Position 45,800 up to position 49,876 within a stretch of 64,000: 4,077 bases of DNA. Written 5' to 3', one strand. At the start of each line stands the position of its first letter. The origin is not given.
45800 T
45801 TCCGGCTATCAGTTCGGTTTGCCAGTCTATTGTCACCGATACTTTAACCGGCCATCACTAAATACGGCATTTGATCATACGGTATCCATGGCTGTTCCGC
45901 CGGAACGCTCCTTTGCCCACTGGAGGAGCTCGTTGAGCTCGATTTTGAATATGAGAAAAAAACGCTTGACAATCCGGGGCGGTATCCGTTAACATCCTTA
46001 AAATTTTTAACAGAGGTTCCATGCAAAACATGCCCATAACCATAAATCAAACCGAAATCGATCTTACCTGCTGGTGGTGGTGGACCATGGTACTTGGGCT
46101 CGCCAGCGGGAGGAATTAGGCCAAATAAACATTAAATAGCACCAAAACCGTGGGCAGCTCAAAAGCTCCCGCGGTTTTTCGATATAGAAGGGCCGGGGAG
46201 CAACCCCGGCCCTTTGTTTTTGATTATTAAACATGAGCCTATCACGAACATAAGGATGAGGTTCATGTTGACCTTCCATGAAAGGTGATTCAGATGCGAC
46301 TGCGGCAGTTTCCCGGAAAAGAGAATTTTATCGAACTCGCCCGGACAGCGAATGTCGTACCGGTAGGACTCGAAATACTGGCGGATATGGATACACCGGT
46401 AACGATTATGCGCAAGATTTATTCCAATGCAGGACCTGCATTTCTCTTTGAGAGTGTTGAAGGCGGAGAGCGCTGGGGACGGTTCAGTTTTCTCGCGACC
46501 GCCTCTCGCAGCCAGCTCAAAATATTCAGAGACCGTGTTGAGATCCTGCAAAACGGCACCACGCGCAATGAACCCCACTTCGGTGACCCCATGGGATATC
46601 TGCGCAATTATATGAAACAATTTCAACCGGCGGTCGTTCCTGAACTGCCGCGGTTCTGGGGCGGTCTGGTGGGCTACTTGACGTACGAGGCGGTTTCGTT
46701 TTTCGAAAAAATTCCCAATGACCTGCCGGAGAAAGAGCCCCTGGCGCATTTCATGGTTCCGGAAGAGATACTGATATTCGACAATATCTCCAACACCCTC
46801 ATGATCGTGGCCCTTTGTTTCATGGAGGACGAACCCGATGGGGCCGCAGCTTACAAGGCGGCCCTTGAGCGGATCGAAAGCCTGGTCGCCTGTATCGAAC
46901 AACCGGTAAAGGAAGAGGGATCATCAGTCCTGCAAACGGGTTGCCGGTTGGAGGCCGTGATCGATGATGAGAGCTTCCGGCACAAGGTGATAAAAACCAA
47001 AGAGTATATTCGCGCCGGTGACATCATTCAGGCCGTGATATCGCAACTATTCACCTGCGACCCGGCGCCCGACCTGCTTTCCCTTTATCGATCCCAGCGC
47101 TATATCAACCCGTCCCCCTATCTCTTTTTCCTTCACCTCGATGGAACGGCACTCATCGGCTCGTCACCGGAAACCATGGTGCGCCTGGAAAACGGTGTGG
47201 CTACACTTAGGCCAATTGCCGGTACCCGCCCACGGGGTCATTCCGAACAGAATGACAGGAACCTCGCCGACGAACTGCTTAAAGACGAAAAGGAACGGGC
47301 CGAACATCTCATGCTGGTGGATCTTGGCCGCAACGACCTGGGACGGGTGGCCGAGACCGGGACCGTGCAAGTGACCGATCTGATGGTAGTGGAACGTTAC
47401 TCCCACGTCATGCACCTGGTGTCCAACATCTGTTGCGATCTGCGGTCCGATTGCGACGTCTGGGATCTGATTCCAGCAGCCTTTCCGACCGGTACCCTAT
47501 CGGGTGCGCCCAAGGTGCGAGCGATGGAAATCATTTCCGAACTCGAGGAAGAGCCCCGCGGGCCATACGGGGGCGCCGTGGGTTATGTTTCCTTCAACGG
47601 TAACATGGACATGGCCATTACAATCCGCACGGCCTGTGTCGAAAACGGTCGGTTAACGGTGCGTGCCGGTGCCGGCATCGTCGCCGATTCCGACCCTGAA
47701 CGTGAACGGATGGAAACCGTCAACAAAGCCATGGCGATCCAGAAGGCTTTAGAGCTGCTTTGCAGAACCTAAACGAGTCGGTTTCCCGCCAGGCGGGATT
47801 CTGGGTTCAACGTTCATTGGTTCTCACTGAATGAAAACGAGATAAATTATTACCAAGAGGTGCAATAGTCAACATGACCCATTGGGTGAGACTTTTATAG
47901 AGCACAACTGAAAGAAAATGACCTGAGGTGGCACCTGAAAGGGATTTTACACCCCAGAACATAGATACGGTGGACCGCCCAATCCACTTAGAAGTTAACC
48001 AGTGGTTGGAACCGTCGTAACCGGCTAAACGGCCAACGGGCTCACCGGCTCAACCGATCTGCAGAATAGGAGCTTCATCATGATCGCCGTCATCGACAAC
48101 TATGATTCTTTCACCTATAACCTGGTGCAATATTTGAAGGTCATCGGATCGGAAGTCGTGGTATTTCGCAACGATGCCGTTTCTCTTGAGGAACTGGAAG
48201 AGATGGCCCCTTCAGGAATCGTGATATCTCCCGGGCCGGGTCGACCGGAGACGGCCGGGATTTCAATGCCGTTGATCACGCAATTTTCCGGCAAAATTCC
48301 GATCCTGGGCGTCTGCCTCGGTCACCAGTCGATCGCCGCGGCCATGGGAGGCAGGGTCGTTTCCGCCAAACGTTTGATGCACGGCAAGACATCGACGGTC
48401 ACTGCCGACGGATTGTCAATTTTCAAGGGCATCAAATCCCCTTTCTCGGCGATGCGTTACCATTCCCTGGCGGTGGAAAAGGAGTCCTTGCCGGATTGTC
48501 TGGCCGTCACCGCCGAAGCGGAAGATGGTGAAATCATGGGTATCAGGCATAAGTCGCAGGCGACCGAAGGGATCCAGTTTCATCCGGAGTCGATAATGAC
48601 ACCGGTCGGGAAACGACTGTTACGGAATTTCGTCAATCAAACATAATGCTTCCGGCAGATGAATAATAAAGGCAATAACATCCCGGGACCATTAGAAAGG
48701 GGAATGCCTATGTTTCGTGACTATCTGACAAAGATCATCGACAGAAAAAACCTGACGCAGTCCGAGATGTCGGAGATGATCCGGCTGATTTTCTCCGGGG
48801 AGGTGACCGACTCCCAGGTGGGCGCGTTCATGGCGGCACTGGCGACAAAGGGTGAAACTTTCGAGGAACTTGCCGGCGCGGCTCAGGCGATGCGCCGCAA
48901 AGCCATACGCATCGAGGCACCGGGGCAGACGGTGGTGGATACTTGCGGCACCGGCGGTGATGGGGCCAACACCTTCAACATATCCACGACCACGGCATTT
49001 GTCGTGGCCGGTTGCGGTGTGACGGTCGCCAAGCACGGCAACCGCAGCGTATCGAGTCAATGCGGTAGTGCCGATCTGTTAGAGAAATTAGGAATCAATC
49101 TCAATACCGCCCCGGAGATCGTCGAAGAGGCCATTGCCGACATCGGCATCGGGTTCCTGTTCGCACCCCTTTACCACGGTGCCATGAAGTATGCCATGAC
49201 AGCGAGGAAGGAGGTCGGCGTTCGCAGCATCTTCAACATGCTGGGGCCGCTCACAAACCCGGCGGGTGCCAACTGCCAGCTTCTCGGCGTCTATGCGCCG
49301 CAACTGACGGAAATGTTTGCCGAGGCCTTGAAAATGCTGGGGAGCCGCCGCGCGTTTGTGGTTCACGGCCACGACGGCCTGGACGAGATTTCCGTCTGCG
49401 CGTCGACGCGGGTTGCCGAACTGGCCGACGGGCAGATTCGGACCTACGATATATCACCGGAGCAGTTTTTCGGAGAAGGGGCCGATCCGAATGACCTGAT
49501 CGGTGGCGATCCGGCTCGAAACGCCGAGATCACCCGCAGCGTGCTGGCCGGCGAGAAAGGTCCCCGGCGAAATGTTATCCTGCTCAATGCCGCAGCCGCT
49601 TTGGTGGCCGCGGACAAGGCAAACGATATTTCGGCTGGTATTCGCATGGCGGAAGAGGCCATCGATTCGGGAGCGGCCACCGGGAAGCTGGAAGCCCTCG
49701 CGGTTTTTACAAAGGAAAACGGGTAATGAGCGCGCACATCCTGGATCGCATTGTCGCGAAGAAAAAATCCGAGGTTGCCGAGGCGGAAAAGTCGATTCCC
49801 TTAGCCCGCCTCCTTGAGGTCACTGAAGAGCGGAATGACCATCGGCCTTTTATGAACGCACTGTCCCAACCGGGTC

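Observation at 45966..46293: Ribosome-mediated trp attenuator: 32-codon leader with a WWWW run, alternative pairings, and two tandem terminators before trpE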

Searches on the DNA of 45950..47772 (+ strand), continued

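Call 63: search_with_rna_model(model_id=R1, sources=[L088, L090, L091, L092, L094, L096, L101, L104, L108, L110, L114, L122, L128, L129, L130, L131, L134, L135, L137, L139, L142, L145, L146, L149, L150, L151, L154, L157, L158, L161, L162, L165, L167, L169, L170, L171, L173, L181, L183, L187, L191, L193, L199, L086, L116, L140, L132, L190, L081, L082, L083, L084, L085, L087, L089, L093, L095, L097, L098, L099, L100], max_evalue=0.001, make_alignment=true)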
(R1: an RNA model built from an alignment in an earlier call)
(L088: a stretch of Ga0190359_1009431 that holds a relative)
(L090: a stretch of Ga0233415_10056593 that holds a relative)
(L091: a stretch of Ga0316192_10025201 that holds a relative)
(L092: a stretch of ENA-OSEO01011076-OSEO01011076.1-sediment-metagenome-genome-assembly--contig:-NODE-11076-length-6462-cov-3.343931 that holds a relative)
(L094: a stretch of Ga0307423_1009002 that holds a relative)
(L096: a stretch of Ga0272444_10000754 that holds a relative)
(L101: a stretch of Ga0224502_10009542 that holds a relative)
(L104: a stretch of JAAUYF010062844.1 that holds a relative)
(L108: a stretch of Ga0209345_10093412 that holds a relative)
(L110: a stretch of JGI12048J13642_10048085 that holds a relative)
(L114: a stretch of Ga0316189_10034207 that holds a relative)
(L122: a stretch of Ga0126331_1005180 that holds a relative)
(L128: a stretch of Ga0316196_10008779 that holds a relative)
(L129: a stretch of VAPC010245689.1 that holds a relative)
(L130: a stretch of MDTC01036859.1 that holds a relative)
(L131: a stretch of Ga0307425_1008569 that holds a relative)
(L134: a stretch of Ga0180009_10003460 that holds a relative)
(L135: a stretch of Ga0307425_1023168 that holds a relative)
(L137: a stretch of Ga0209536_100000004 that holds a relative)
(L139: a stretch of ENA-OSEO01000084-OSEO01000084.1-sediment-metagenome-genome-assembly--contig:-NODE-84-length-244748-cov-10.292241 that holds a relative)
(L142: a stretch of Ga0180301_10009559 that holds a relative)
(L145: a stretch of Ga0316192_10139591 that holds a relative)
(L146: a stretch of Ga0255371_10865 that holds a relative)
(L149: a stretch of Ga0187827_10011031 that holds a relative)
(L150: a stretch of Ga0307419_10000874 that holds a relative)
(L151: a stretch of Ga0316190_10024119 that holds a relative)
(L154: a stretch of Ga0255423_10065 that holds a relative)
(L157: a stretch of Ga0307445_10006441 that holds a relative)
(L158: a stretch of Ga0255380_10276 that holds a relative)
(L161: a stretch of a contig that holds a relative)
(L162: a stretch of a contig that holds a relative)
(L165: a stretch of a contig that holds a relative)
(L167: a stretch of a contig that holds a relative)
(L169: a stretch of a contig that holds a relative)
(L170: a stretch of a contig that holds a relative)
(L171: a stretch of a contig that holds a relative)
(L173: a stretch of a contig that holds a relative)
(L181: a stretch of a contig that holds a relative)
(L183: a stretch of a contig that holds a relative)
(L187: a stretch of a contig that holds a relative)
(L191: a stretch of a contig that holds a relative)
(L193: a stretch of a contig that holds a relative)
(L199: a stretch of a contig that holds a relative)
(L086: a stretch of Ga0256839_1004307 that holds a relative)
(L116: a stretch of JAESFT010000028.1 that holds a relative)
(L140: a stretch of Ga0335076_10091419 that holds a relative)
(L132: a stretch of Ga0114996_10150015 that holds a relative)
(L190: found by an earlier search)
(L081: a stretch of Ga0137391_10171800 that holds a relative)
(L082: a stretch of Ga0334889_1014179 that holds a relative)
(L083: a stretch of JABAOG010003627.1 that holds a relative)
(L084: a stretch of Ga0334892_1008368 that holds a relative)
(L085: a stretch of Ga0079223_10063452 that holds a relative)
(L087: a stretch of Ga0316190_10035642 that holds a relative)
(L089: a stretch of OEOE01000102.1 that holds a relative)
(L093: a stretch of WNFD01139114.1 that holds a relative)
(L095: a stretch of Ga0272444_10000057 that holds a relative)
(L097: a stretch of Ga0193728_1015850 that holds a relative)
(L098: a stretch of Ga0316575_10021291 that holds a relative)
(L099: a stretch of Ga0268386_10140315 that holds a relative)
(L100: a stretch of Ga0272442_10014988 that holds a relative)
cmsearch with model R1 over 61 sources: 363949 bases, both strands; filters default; matches with E-value up to 0.001: 84.
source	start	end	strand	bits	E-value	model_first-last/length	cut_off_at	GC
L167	490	572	-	83.3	4.3e-18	1-84/84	no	0.37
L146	849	930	+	81.1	1.5e-17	1-84/84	no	0.41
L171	5856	5938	-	79.3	4.3e-17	1-84/84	no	0.43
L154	9773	9854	+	78.7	6.1e-17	1-84/84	no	0.4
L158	5661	5742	+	78.7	6.1e-17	1-84/84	no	0.4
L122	2020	2109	-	77.7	1.1e-16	1-84/84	no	0.52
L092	4043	4126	-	73.9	9.7e-16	1-84/84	no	0.5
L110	2838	2925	+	73.2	1.4e-15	1-84/84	no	0.55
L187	2868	2951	+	71.1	4.9e-15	1-84/84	no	0.54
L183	1427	1508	+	69.4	1.3e-14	1-84/84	no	0.46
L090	1523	1601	-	68.9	1.7e-14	1-84/84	no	0.41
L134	1213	1295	-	68.7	2e-14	1-84/84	no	0.54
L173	4325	4403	-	68.4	2.2e-14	1-84/84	no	0.42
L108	1629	1725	-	66.5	6.8e-14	1-84/84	no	0.46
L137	3186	3277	-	66.2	8.2e-14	1-84/84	no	0.59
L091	3300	3389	+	65.8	9.9e-14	1-84/84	no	0.46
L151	398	488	+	65.1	1.5e-13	1-84/84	no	0.46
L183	786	862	-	64.9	1.7e-13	1-84/84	no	0.47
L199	172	266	+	64.8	1.8e-13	1-84/84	no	0.48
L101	805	895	+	64.2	2.5e-13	1-84/84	no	0.49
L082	2840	2924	+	63.3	4.2e-13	1-84/84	no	0.52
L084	1130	1214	-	63.3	4.2e-13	1-84/84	no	0.52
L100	3518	3604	-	63.3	4.4e-13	1-84/84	no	0.51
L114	1499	1590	-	63.1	4.9e-13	1-84/84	no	0.47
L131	534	631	+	62.5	6.6e-13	1-84/84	no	0.51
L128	3422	3513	+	62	9.2e-13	1-84/84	no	0.48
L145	1454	1545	+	62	9.2e-13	1-84/84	no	0.48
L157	793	891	-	61.8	1e-12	1-84/84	no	0.52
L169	5603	5683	-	61.4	1.3e-12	1-84/84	no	0.49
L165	11296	11385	+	61.2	1.5e-12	1-84/84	no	0.63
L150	912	1010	-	57.5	1.2e-11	1-84/84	no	0.52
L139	10192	10289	+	56.5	2.1e-11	1-84/84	no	0.6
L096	3950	4045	+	55.7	3.3e-11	1-84/84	no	0.55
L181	10506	10601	+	55.4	4e-11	1-84/84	no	0.45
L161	8615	8709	+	55.4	4.1e-11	1-84/84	no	0.44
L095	599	684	+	55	5.1e-11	1-84/84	no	0.47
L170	512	602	-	54.9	5.3e-11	1-84/84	no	0.48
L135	1831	1924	-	54.7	6.1e-11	1-84/84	no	0.52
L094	1355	1449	+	54.4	7.2e-11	1-84/84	no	0.47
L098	934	1015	-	54.2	8.1e-11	1-84/84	no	0.46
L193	333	411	+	54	9.2e-11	1-84/84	no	0.52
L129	312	408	-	53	1.6e-10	1-84/84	no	0.42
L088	2231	2328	+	53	1.6e-10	1-84/84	no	0.45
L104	21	115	+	51.6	3.6e-10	1-84/84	no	0.46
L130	515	611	+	51.4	4e-10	1-84/84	no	0.45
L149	6690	6786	-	51.4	4e-10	1-84/84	no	0.45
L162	2374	2471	-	51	5e-10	1-84/84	no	0.45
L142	3331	3436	-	50.9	5.4e-10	1-84/84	no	0.57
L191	610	705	-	47.1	4.9e-09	1-84/84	no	0.5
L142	3336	3441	+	38.9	5.4e-07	1-84/84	no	0.58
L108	1682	1741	+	38.9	5.5e-07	1-84/84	no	0.35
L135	2229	2312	+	37.3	1.4e-06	1-84/84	no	0.45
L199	167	261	-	35.9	3e-06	1-84/84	no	0.47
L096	3401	3482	-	35.7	3.5e-06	1-84/84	no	0.51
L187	2863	2946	-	35.1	5e-06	1-84/84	no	0.52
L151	393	483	-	34.6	6.4e-06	1-84/84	no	0.45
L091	3295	3384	-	33.6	1.1e-05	1-84/84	no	0.44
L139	9749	9821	-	33.5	1.2e-05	1-84/84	no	0.59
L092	4048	4131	+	33.5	1.2e-05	1-84/84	no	0.49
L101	800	890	-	33.3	1.4e-05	1-84/84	no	0.48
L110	2833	2920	-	33.3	1.4e-05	1-84/84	no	0.56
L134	1218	1300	+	33.2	1.4e-05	1-84/84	no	0.52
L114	1504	1595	+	32.8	1.8e-05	1-84/84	no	0.47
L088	1845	1905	-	32.4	2.3e-05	1-84/84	no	0.43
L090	1481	1566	+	30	9.3e-05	1-84/84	no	0.33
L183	1404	1467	-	29.8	0.0001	1-84/84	no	0.39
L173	4292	4368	+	29.8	0.0001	1-84/84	no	0.31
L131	524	577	-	28.8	0.00019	1-84/84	no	0.44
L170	517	607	+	28.6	0.00021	1-84/84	no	0.46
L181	10501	10596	-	28.3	0.00024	1-84/84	no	0.45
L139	7876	8002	-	28.3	0.00025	1-84/84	no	0.54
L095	597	679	-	28.2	0.00026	1-84/84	no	0.49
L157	847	901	+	28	0.00028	1-84/84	no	0.45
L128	3408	3465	-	27.1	0.00049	1-84/84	no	0.43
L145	1440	1497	-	27.1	0.00049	1-84/84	no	0.43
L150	966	1020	+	27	0.00052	1-84/84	no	0.45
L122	1997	2063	+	26.9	0.00053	1-84/84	no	0.48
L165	10837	10915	-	26.8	0.00057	1-84/84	no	0.61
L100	3523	3603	+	26.7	0.0006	1-84/84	no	0.53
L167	495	577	+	26.7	0.0006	1-84/84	no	0.39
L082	2839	2919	-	26.6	0.00063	1-84/84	no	0.54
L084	1135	1215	+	26.6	0.00063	1-84/84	no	0.54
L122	2070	2121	+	26.5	0.00068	1-84/84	no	0.5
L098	974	1036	+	26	0.0009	1-84/84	no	0.46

Alignment A3: 84 matches aligned to the model, 166 columns, each read 5' to 3' on its own strand. Consensus structure (alignment columns), stored with it:
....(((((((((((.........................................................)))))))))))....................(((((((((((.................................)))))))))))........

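Call 65: search_rna_families(sources=[L003, L015, L007, L036, L101, L154, L110], threshold=gathering)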
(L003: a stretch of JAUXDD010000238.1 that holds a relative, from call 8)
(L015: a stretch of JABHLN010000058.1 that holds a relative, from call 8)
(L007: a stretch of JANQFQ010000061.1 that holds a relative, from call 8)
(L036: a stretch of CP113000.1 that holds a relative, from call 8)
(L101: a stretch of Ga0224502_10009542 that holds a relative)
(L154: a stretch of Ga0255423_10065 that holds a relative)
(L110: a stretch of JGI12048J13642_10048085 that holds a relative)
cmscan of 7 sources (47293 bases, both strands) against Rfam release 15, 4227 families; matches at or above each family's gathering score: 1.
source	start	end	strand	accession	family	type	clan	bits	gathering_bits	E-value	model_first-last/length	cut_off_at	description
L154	6284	6367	+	RF01998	group-II-D1D4-1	Intron;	CL00102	46.5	35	2.3e-05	1-84/84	no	Group II catalytic intron D1-D4-1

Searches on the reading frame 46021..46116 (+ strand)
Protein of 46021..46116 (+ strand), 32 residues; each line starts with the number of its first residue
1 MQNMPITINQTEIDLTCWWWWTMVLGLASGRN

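Call 49: search_protein_families(library=pfam, proteins=[window:46021-46116:+], max_evalue=10)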
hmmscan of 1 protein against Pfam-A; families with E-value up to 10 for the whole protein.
seq(32 aa): 0 families

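Call 50: search_protein_families(library=ncbifam, proteins=[window:46021-46116:+], max_evalue=10)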
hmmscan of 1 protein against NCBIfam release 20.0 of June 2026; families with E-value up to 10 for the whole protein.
seq(32 aa): 0 families

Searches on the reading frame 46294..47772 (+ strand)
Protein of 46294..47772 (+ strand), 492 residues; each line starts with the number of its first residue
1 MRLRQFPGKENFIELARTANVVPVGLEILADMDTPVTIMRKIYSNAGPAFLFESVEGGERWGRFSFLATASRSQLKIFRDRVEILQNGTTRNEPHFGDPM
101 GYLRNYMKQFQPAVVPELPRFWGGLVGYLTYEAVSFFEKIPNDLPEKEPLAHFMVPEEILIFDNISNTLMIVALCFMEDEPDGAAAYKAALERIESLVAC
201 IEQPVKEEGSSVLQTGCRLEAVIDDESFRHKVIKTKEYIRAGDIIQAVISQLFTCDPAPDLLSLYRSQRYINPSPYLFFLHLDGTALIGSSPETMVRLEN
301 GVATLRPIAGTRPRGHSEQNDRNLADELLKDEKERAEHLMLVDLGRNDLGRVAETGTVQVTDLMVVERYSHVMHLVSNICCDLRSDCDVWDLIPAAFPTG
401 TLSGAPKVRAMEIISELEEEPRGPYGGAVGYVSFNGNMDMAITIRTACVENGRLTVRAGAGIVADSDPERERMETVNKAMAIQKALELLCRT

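Call 6: search_protein_families(library=pfam, proteins=[window:46294-47772:+])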
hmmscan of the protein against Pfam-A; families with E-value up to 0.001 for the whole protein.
window:46294-47772:+ (492 aa): 2 families
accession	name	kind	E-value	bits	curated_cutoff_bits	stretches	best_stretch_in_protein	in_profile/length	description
PF00425.24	Chorismate_bind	-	4.8e-89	298.7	27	1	225-478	2-257/257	chorismate binding enzyme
PF04715.19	Anth_synt_I_N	-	1e-30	107.3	23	1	31-170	1-139/140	Anthranilate synthase component I, N terminal region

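Call 8: find_related_loci(query=window:46294-47772:+, collection=genome_contigs, flank=3000)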
Query window:46294-47772:+ (492 aa) in genome_contigs; peptide patterns used: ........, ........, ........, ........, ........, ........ (x = any residue, [..] = any of these).
144 stretches matched a pattern; 104 encode a relative of the query (tblastn E <= 1e-3); the best 80 are kept; 80 distinct loci.
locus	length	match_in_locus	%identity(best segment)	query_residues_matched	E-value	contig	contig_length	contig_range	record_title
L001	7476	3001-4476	95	1-492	0e+0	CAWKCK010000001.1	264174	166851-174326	MAG: uncultured delta proteobacterium isolate MFD03804.bin.1.209 genome assembly, contig: contig_12027, whole genome sho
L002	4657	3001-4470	69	1-489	0e+0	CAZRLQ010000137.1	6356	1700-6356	MAG TPA_asm: uncultured Desulfobacterales bacterium isolate binchicken_co256_157 genome assembly, contig: NODE_37263_len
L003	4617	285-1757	67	1-489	0e+0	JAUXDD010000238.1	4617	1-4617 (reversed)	MAG: Desulfobacteraceae bacterium isolate CSMAG_2842 CSMAG_2842_k119_1729197_length_4617_cov_17.0000, whole genome shotg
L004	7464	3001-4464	68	1-489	0e+0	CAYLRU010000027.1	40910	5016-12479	MAG TPA_asm: uncultured Desulfobacteraceae bacterium isolate SRP338002_co1_209 genome assembly, contig: NODE_884_length_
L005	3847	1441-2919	67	1-489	0e+0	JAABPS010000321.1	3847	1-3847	MAG: Desulfobacteraceae bacterium isolate S01.Bin004 Scaffold_278, whole genome shotgun sequence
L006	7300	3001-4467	67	1-491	0e+0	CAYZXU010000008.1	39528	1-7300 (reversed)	MAG TPA_asm: uncultured Desulfobacteraceae bacterium isolate SRP141559_co1_202 genome assembly, contig: NODE_327_length_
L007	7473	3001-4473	65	1-489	0e+0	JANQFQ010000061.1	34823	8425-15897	MAG: Desulfobacterales bacterium isolate PL23a_bin.99 k99_2851976, whole genome shotgun sequence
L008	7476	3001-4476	66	1-489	0e+0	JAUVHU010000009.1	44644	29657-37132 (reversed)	MAG: Desulfobacteraceae bacterium isolate CSMAG_410 CSMAG_410_k141_1669351_length_44644_cov_16.7880, whole genome shotgu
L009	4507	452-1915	66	1-488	0e+0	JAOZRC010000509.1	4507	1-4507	MAG: Desulfobacterales bacterium isolate GMC6.concoct.177_sub GMC6_31239_length_4507_cov_11.217880, whole genome shotgun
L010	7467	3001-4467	66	1-488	0e+0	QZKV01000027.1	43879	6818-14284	MAG: Desulfobacteraceae bacterium isolate SURF_4 Ga0104751_1001222, whole genome shotgun sequence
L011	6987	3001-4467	64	1-489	0e+0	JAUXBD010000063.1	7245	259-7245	MAG: Desulfobacteraceae bacterium isolate CSMAG_2790 CSMAG_2790_k117_979870_length_7245_cov_12.0000, whole genome shotgu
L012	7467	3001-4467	65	1-489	0e+0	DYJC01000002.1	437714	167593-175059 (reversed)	MAG TPA_asm: Desulfosudis oleivorans isolate FI88_44_71 Afr_mines_FI88_7_length_437714_cov_30_507066, whole genome shotg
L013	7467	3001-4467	66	1-489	0e+0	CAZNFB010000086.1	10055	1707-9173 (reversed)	MAG TPA_asm: uncultured Desulfobacteraceae bacterium isolate SRP141559_co1_158 genome assembly, contig: NODE_3972_length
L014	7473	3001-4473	66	1-491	0e+0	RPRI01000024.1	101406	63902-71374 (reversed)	MAG: Desulfobacteraceae bacterium isolate metabat2.783 metabat2.783_Contig_985014, whole genome shotgun sequence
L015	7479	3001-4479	65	1-489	0e+0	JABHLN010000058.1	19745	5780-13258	MAG: Desulfobacterales bacterium isolate SI037S2_bin45 SI037S2_bin45_Ctg58, whole genome shotgun sequence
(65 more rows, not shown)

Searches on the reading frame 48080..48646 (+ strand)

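Call 6: search_protein_families(library=pfam, proteins=[window:48080-48646:+])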
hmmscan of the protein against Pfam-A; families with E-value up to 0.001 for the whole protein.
window:48080-48646:+ (188 aa): 2 families
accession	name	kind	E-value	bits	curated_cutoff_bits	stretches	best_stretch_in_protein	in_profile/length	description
PF00117.34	GATase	-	1.1e-60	205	22.8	1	4-186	2-188/190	Glutamine amidotransferase class-I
PF07722.19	Peptidase_C26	-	3.1e-11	43.9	20.5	1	63-170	95-219/219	Peptidase C26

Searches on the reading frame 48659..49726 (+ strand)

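Call 6: search_protein_families(library=pfam, proteins=[window:48659-49726:+])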
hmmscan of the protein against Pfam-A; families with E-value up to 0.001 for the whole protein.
window:48659-49726:+ (355 aa): 2 families
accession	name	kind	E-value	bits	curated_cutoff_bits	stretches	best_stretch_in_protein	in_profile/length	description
PF00591.27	Glycos_transf_3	-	2e-93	313.1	27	1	90-340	2-252/253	Glycosyl transferase family, a/b domain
PF02885.22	Glycos_trans_3N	-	5.2e-23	81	26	1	20-82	1-63/63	Glycosyl transferase family, helical bundle domain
